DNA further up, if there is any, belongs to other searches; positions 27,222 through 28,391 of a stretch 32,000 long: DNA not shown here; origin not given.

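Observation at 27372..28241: Receiver domain fused in-frame to the NuoE-like (HydC) subunit of a bifurcating-type hydrogenase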

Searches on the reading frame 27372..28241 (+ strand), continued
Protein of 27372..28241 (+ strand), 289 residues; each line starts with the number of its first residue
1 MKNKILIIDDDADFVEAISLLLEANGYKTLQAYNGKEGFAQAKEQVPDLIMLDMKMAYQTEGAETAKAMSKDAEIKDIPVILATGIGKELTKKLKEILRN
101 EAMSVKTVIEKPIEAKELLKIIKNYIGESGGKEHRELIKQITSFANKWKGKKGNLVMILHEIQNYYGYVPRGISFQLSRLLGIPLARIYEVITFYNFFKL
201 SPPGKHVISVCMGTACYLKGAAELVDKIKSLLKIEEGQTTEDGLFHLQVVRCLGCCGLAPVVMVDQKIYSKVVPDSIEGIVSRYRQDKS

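Call 16: find_encoding_contigs(protein=P0002, flank=10000, max_places=2)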
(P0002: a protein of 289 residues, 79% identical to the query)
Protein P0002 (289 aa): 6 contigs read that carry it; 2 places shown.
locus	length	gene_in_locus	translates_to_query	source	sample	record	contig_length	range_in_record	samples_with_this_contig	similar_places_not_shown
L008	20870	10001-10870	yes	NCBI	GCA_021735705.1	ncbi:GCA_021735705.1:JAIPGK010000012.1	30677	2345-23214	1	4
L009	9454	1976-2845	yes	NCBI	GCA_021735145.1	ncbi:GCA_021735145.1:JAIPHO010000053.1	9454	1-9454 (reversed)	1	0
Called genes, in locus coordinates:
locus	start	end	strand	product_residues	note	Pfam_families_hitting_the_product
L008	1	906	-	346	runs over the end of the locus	PF01075:Glyco_transf_9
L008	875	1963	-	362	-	PF13439:Glyco_transf_4, PF13477:Glyco_trans_4_2, PF20706:GT4-conflict (weak), PF13579:Glyco_trans_4_4, PF00534:Glycos_transf_1, PF13692:Glyco_trans_1_4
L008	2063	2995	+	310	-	PF01075:Glyco_transf_9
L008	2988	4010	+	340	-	PF01075:Glyco_transf_9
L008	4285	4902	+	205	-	PF06971:Put_DNA-bind_N, PF02629:CoA_binding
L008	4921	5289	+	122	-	PF00072:Response_reg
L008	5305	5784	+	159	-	PF01257:2Fe-2S_thioredx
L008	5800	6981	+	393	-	PF01512:Complex1_51K, PF10589:NADH_4Fe-4S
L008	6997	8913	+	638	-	PF00111:Fer2 (weak), PF13510:Fer2_4, PF10588:NADH-G_4Fe-4S_3, PF12838:Fer4_7, PF13187:Fer4_9, PF22117:Fer4_Nqo3, PF02906:Fe_hyd_lg_C, PF02256:Fe_hyd_SSU, +1 more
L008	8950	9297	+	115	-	PF02627:CMD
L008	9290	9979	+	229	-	PF00512:HisKA, PF02518:HATPase_c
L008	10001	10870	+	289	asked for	PF00072:Response_reg, PF01257:2Fe-2S_thioredx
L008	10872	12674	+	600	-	PF01512:Complex1_51K, PF10531:SLBB, PF10589:NADH_4Fe-4S, PF13187:Fer4_9 (weak), PF13237:Fer4_10, PF00037:Fer4, PF12838:Fer4_7, PF00037:Fer4 (weak), +3 more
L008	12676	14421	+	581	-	PF13510:Fer2_4, PF10588:NADH-G_4Fe-4S_3, PF13237:Fer4_10 (faint), PF12838:Fer4_7 (weak), PF13187:Fer4_9 (weak), PF00037:Fer4 (weak), PF02906:Fe_hyd_lg_C, PF02256:Fe_hyd_SSU, +1 more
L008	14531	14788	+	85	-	PF21699:TM1266-like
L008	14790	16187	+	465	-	PF00206:Lyase_1, PF10415:FumaraseC_C (faint)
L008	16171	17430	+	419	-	PF00350:Dynamin_N (faint), PF01926:MMR_HSR1, PF18128:HydF_dimer, PF18133:HydF_tetramer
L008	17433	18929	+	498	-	PF04055:Radical_SAM, PF06968:BATS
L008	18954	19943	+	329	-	PF04055:Radical_SAM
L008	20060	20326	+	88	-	-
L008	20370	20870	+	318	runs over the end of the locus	PF01370:Epimerase, PF02719:Polysacc_synt_2, PF04321:RmlD_sub_bind, PF05368:NmrA, PF08659:KR, PF01073:3Beta_HSD, PF13460:NAD_binding_10, PF16363:GDP_Man_Dehyd, +2 more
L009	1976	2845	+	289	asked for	PF00072:Response_reg, PF01257:2Fe-2S_thioredx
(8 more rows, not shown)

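Call 25: search_solved_structures(query=window:27372-28238:+, max_evalue=0.00001, show_alignments=2)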
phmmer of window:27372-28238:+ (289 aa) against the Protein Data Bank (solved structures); distinct sequences matched with E-value up to 0.00001: 99 (the best 60 are shown).
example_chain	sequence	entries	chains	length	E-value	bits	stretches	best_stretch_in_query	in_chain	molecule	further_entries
7t2r_C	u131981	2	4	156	6.6e-43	150.3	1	137-285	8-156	NiFe hydrogenase subunit C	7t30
9n5u_C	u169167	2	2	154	1.1e-38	136.5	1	151-287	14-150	NfnC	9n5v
8a6t_C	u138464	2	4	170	2e-37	132.3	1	139-285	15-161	Electron bifurcating hydrogenase subunit HydC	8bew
7q4v_C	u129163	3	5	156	2.4e-37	132.1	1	148-284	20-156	Iron hydrogenase HydC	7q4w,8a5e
9bov_C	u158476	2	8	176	1.7e-35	126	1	142-286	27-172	NADH dehydrogenase (Ubiquinone), 24 kDa subunit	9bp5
7p5h_C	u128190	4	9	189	8.6e-32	113.9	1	140-286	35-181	Fe-hydrogenase, subunit gamma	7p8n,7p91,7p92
8oh5_A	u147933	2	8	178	1.9e-31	112.8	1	146-282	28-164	NAD-dependent formate dehydrogenase gamma subunit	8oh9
9mqx_C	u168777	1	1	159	2.9e-31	112.1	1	154-285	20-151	NADH:ubiquinone oxidoreductase 24 kD subunit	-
6q9c_A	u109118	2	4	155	3e-26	95.7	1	137-284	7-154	NADH-quinone oxidoreductase subunit E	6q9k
6hl2_A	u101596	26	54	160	3.1e-26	95.7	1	136-284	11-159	NADH-quinone oxidoreductase subunit E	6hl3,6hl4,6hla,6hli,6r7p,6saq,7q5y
9he5_A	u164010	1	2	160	4.3e-26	95.2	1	136-284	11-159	NADH-quinone oxidoreductase subunit E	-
9heg_A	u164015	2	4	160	8.2e-26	94.3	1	136-284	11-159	NADH-quinone oxidoreductase subunit E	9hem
9hen_A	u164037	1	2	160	1.1e-25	93.8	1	136-284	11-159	NADH-quinone oxidoreductase subunit E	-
6hlj_A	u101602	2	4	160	2.1e-25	92.9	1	136-284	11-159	NADH-quinone oxidoreductase subunit E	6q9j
6hlm_A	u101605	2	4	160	2.9e-25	92.5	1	136-284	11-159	NADH-quinone oxidoreductase subunit E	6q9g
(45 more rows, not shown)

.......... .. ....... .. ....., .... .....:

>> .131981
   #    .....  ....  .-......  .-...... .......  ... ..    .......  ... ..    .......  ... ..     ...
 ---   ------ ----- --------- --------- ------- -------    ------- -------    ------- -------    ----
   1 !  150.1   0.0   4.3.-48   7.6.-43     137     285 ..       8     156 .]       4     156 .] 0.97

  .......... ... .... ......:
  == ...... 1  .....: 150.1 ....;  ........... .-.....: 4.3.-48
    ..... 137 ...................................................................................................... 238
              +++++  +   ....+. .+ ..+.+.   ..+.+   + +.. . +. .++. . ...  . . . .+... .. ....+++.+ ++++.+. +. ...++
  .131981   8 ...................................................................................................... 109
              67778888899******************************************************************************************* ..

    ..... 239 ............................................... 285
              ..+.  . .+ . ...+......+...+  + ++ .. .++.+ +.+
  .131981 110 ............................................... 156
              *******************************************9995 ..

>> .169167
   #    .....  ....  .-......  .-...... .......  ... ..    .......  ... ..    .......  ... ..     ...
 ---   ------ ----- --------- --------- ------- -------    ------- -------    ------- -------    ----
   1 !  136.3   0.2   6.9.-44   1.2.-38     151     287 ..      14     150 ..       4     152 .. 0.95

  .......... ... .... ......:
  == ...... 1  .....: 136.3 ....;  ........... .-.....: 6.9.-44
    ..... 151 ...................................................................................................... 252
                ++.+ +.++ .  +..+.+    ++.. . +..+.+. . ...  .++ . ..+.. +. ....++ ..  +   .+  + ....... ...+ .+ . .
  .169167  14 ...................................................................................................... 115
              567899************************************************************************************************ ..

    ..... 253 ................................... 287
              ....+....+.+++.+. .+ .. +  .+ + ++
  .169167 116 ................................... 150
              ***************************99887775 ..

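Call 28: find_related_loci(query=A1, collection=genome_contigs, flank=8000)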
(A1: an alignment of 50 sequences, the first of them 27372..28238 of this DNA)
Query A1 (289 aa) in genome_contigs; peptide patterns used: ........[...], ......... (x = any residue, [..] = any of these).
600 stretches matched a pattern (row limit reached: there are more); 599 encode a relative of the query (tblastn E <= 1e-3); the best 80 are kept; 80 distinct loci.
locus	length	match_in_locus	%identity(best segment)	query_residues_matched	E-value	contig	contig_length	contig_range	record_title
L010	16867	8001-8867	91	1-289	1e-179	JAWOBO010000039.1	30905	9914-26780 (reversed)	MAG: Candidatus Omnitrophota bacterium isolate BLK3-3.bin.157 k191_1150567, whole genome shotgun sequence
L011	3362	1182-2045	77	1-288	1e-160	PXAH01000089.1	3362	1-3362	MAG: Candidatus Omnitrophota bacterium isolate T3Sed10_202R1 T3-Sed10-C87336, whole genome shotgun sequence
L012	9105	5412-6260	60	1-284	8e-117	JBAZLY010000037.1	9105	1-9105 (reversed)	MAG: Candidatus Omnitrophota bacterium isolate SO_2017_LW4_28 scaffold_14637_c1_LW137-91_2017, whole genome shotgun sequ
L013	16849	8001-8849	59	1-284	1e-114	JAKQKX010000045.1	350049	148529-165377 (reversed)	MAG: Candidatus Omnitrophota bacterium isolate USDV_maxbin.135_sub k141_170717, whole genome shotgun sequence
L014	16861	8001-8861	60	1-288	9e-113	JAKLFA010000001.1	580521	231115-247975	MAG: Candidatus Omnitrophota bacterium isolate RA.bin146 RA.bin146_1, whole genome shotgun sequence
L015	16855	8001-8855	62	1-286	1e-112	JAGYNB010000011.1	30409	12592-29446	MAG: Candidatus Omnitrophota bacterium isolate M55B134 11, whole genome shotgun sequence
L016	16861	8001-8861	56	1-288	6e-112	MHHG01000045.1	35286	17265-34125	MAG: Omnitrophica WOR_2 bacterium RIFOXYA2_FULL_38_17 rifoxya2_full_scaffold_416, whole genome shotgun sequence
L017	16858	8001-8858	55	1-287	6e-108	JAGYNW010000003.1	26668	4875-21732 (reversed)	MAG: Candidatus Omnitrophota bacterium isolate M55B153 3, whole genome shotgun sequence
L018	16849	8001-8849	61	1-286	7e-109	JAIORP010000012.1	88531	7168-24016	MAG: Candidatus Omnitrophota bacterium isolate SMBSF21 20074_Bin_2_contigs_1_c_000000000026, whole genome shotgun sequen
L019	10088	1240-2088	59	1-284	6e-107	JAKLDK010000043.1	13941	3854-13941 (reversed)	MAG: Candidatus Omnitrophota bacterium isolate RA.bin108 RA.bin108_43, whole genome shotgun sequence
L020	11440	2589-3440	54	4-288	5e-106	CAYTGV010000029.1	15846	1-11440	MAG TPA_asm: uncultured Planctomycetia bacterium isolate SRP191223_co1_41 genome assembly, contig: NODE_3759_length_1584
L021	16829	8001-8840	52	2-284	1e-95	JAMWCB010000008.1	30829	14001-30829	MAG: Candidatus Omnitrophota bacterium isolate DG02_5.bins.26.Tibet NODE_3177_length_30829_cov_1.170054, whole genome sh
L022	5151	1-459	66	136-288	4e-73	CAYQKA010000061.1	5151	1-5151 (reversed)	MAG TPA_asm: uncultured Planctomycetia bacterium isolate SRP191223_co1_261 genome assembly, contig: NODE_23179_length_51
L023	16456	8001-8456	66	133-284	1e-69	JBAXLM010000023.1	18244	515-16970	MAG: Candidatus Omnitrophota bacterium isolate ELA427 MAG427_23, whole genome shotgun sequence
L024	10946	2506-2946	69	141-287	3e-69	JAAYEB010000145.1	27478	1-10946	MAG: Fibrobacter sp. isolate AS06rmzACSIP_609 162786_AS06, whole genome shotgun sequence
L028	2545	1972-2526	58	105-286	1e-69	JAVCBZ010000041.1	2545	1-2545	MAG: Candidatus Susulua stagnicola isolate MAG_3300035698_1005 Ga0374944_004479, whole genome shotgun sequence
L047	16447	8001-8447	62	139-287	8e-62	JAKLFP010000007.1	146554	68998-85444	MAG: Candidatus Omnitrophota bacterium isolate RA.bin19 RA.bin19_7, whole genome shotgun sequence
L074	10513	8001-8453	55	136-286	1e-57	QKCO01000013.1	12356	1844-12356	MAG: Treponema sp. isolate SZUA-426 scaffold_16942, whole genome shotgun sequence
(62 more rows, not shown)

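Call 34: predict_structure(alignment_id=A1)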
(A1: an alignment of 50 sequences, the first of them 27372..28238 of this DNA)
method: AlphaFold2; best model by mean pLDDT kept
length: 289 residues; sequences in the alignment: 50
mean_pLDDT: 80.0   pTM: 0.60
mean pLDDT of the five models: 80.0, 79.9, 79.4, 77.8, 77.4
residues with pLDDT >= 90: 61; 70-90: 169; 50-70: 52; < 50: 7
segments of 3 or more residues with pLDDT < 50: none
pLDDT, mean of each block of 10 residues (from residue 1): 84 90 91 87 85 65 72 75 76 68 72 84 69 73 88 80 77 80 76 56 85 86 96 93 90 69 86 93 72
secondary structure, 60 per line:
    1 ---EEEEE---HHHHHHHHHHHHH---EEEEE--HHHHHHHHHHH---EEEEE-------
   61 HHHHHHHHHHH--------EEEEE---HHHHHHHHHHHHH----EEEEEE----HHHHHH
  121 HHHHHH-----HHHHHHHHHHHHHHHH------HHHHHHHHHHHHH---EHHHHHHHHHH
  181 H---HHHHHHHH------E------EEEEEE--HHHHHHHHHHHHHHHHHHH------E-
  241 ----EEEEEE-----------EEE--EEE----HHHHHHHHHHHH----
elements in order: E4-8 H12-24 E28-32 H35-45 E49-53 H61-71 E80-84 H88-100 E105-110 H115-126 H132-147 H154-166 H171-181 H185-192 E206-211 H214-232 E245-250 E262-264 E267-269 H274-285

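Call 39: search_protein_representatives(alignment_id=A1)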
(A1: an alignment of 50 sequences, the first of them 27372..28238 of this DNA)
Query: 50 sequences, 292 profile positions. Proteins with E-value up to 0.001 (for the whole library): 417746; up to 1e-10: 53220; up to 1e-30: 885. The best 150 are listed.
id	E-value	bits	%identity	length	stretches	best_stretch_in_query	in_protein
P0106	1.5e-139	480.3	-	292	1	3-287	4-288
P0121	1.1e-73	264.1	-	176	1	134-289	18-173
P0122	2.0e-69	250.2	-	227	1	131-284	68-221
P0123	2.0e-69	250.2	-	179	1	119-288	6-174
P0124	9.8e-69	247.9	-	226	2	134-288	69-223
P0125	1.4e-68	247.4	-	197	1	136-259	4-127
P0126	2.2e-66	240.2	-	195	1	138-290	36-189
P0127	1.1e-65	237.9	-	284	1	3-283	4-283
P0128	2.2e-65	236.9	-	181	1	1-167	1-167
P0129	1.9e-61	224.0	-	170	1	136-285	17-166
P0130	4.0e-61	222.9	-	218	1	137-289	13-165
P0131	1.1e-60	221.5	-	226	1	1-155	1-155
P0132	3.4e-60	219.9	-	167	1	131-289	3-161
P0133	1.7e-59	217.5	-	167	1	131-284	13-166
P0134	5.7e-56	206.0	-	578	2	4-284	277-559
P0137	1.7e-54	201.2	-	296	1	2-286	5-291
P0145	1.5e-51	191.5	-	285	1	3-282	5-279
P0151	1.9e-49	184.6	-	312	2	134-283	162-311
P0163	1.2e-47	178.7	-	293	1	3-283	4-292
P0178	5.9e-46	173.1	-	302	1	137-286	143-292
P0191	5.0e-45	170.1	-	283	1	1-283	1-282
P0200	1.9e-44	168.2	-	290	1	132-285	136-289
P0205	2.7e-44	167.7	-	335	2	141-287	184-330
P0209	4.6e-44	166.9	-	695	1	129-285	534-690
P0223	2.0e-43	164.8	-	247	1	92-288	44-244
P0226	2.3e-43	164.6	-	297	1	138-283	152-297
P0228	2.7e-43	164.4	-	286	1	1-282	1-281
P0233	3.9e-43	163.9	-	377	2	137-288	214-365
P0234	4.0e-43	163.8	-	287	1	129-283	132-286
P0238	5.5e-43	163.4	-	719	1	136-287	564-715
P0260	2.5e-42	161.2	-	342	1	130-284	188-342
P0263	2.8e-42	161.0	-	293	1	5-283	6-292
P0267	4.8e-42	160.3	-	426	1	138-288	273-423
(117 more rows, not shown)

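Call 40: search_protein_families(library=pfam, proteins=[P0127, P0137, P0145, P0163, P0191, P0228, P0263, P0134, P0178, P0200], max_evalue=0.0001)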
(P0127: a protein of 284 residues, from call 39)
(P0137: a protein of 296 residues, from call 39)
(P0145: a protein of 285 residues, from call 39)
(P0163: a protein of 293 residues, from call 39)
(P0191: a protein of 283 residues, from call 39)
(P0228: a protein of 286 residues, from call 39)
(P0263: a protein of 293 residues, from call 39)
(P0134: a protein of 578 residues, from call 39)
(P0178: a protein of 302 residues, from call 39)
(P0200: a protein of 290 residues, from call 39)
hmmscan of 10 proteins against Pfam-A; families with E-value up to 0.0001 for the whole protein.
P0127 (284 aa): 2 families
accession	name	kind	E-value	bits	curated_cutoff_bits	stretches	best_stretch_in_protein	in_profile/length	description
PF01257.25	2Fe-2S_thioredx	-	3.1e-48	163.8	24.8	1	141-283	2-144/145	Thioredoxin-like [2Fe-2S] ferredoxin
PF00072.30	Response_reg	-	1e-29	103.4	30.2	1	6-115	1-110/111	Response regulator receiver domain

P0137 (296 aa): 2 families
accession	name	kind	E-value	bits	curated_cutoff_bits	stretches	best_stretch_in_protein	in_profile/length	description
PF01257.25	2Fe-2S_thioredx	-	1.4e-47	161.7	24.8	1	146-288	2-144/145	Thioredoxin-like [2Fe-2S] ferredoxin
PF00072.30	Response_reg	-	2.1e-28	99.2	30.2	1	8-117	1-110/111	Response regulator receiver domain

P0145 (285 aa): 2 families
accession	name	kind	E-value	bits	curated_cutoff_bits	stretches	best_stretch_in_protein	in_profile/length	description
PF01257.25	2Fe-2S_thioredx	-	8.4e-44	149.4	24.8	1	140-280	4-144/145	Thioredoxin-like [2Fe-2S] ferredoxin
PF00072.30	Response_reg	-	3.3e-29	101.7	30.2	1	7-116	1-110/111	Response regulator receiver domain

P0163 (293 aa): 2 families
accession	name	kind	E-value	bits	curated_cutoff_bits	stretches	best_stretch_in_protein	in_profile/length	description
PF01257.25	2Fe-2S_thioredx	-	6e-50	169.3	24.8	1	150-292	2-144/145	Thioredoxin-like [2Fe-2S] ferredoxin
PF00072.30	Response_reg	-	8.8e-17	61.7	30.2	1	6-113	1-108/111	Response regulator receiver domain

P0191 (283 aa): 2 families
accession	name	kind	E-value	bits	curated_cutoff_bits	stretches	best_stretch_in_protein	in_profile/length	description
PF01257.25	2Fe-2S_thioredx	-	1.2e-49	168.4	24.8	1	140-282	2-144/145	Thioredoxin-like [2Fe-2S] ferredoxin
PF00072.30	Response_reg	-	1.5e-07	32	30.2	1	5-114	1-110/111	Response regulator receiver domain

P0228 (286 aa): 2 families
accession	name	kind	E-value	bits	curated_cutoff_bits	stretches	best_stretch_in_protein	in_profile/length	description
PF01257.25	2Fe-2S_thioredx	-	3.8e-41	140.8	24.8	1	138-282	1-144/145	Thioredoxin-like [2Fe-2S] ferredoxin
PF00072.30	Response_reg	-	1.5e-21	77.1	30.2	1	5-112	1-108/111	Response regulator receiver domain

P0263 (293 aa): 2 families
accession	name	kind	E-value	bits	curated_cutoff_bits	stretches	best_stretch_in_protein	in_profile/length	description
PF01257.25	2Fe-2S_thioredx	-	1.2e-50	171.6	24.8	1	149-292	1-144/145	Thioredoxin-like [2Fe-2S] ferredoxin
PF00072.30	Response_reg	-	3.2e-18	66.4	30.2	1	6-108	1-103/111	Response regulator receiver domain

P0134 (578 aa): 2 families
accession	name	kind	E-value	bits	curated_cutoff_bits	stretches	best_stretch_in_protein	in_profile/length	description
PF00072.30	Response_reg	-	1.4e-54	183.4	30.2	2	278-387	1-110/111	Response regulator receiver domain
PF01257.25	2Fe-2S_thioredx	-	1.3e-50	171.5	24.8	2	416-552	2-138/145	Thioredoxin-like [2Fe-2S] ferredoxin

P0178 (302 aa): 10 families
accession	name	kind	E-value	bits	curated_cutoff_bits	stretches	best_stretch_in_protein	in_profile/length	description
PF01257.25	2Fe-2S_thioredx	-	1.5e-49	168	24.8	1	148-290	3-145/145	Thioredoxin-like [2Fe-2S] ferredoxin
PF12831.13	FAD_oxidored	-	6.3e-07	29.5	27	1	10-48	2-40/416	FAD dependent oxidoreductase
PF00037.32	Fer4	-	1.8e-06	28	21.1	1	104-122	2-20/24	4Fe-4S binding domain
PF13450.12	NAD_binding_8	-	6e-06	26.9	21.9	1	12-47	1-36/68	NAD(P)-binding Rossmann-like domain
PF00890.30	FAD_binding_2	-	7.8e-06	25.8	20.4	1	10-47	2-39/414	FAD binding domain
PF12797.12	Fer4_2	-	1e-05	25.6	24.5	1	103-122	3-22/22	4Fe-4S binding domain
PF01266.30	DAO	-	1.7e-05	25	27.9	1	10-45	2-38/353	FAD dependent oxidoreductase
PF12837.12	Fer4_6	-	3.2e-05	24.1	25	1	105-122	4-21/24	4Fe-4S binding domain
PF07992.20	Pyr_redox_2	-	3.7e-05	23.7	26.1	1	9-60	2-42/291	Pyridine nucleotide-disulphide oxidoreductase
PF13237.11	Fer4_10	-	4.5e-05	23.7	25.5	1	104-122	3-21/53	4Fe-4S dicluster domain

P0200 (290 aa): 5 families
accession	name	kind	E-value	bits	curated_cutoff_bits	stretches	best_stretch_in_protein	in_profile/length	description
PF01257.25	2Fe-2S_thioredx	-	2.6e-47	160.8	24.8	1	145-288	2-145/145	Thioredoxin-like [2Fe-2S] ferredoxin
PF00037.32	Fer4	-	1.2e-05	25.4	21.1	1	103-120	3-20/24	4Fe-4S binding domain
PF13237.11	Fer4_10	-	3e-05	24.3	25.5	1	102-125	3-22/53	4Fe-4S dicluster domain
PF12838.12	Fer4_7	-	8.7e-05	23.4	27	1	97-121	26-51/52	4Fe-4S dicluster domain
PF12837.12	Fer4_6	-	9.6e-05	22.6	25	1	103-120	4-21/24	4Fe-4S binding domain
